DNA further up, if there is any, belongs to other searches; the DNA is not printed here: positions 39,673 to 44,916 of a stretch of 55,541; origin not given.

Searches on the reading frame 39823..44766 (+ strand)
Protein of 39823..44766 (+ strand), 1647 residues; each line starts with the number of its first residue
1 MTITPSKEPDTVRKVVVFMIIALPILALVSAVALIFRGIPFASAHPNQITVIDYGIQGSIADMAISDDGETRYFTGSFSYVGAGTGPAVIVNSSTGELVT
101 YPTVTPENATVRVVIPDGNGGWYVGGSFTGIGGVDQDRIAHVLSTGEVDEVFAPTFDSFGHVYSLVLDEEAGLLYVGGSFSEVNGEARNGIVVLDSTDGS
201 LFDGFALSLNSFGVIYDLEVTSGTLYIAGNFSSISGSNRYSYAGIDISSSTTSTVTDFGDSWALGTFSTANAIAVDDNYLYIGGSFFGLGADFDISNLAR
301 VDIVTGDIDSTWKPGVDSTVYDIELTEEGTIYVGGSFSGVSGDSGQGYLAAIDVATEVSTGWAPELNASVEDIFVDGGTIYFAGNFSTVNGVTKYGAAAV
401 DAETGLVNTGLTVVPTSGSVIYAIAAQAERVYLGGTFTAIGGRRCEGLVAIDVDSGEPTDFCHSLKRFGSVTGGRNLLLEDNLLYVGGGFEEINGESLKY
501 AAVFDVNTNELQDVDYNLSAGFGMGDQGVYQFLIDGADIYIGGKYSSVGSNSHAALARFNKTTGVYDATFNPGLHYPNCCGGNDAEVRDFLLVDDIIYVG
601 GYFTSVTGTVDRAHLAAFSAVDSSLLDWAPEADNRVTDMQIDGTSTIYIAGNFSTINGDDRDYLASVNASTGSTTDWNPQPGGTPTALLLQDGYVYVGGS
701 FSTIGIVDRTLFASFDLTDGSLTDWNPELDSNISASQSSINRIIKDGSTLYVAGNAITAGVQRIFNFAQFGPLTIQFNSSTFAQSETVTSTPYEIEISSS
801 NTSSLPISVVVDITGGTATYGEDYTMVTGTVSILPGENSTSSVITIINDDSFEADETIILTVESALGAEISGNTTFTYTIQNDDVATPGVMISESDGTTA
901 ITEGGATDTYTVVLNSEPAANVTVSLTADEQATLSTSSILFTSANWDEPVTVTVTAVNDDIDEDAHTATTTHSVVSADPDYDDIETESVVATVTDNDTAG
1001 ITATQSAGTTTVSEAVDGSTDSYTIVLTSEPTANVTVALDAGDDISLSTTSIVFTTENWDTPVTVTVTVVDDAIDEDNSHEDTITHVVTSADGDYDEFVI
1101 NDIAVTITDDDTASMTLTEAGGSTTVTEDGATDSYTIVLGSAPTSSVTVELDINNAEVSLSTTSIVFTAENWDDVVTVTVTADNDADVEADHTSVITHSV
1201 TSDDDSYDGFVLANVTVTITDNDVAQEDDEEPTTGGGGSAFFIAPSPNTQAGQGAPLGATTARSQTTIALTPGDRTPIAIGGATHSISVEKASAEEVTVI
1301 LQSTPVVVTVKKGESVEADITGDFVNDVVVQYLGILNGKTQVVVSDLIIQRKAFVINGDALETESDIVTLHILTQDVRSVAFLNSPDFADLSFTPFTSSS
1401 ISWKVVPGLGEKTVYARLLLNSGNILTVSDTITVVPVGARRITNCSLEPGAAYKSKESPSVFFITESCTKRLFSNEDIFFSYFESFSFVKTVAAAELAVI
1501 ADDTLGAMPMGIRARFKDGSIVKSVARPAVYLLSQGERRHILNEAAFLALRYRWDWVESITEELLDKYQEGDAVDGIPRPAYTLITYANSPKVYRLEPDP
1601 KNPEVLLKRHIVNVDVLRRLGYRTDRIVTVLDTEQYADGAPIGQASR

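Call 4: search_protein_families(library=pfam, proteins=[window:39823-44766:+], max_evalue=0.01)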
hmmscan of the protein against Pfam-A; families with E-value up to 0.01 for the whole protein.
window:39823-44766:+ (1647 aa): 3 families
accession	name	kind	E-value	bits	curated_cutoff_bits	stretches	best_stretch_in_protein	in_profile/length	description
PF12768.13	Rax2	-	1.6e-12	47.8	28.8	0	144-259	7-119/254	Rax2 C-terminal beta propeller domain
PF17164.10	DUF5122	-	5.1e-10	39.9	27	0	539-570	6-36/36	Domain of unknown function (DUF5122) beta-propeller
PF03160.20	Calx-beta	-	3.5e-07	30.7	27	1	774-864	7-96/119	Calx-beta domain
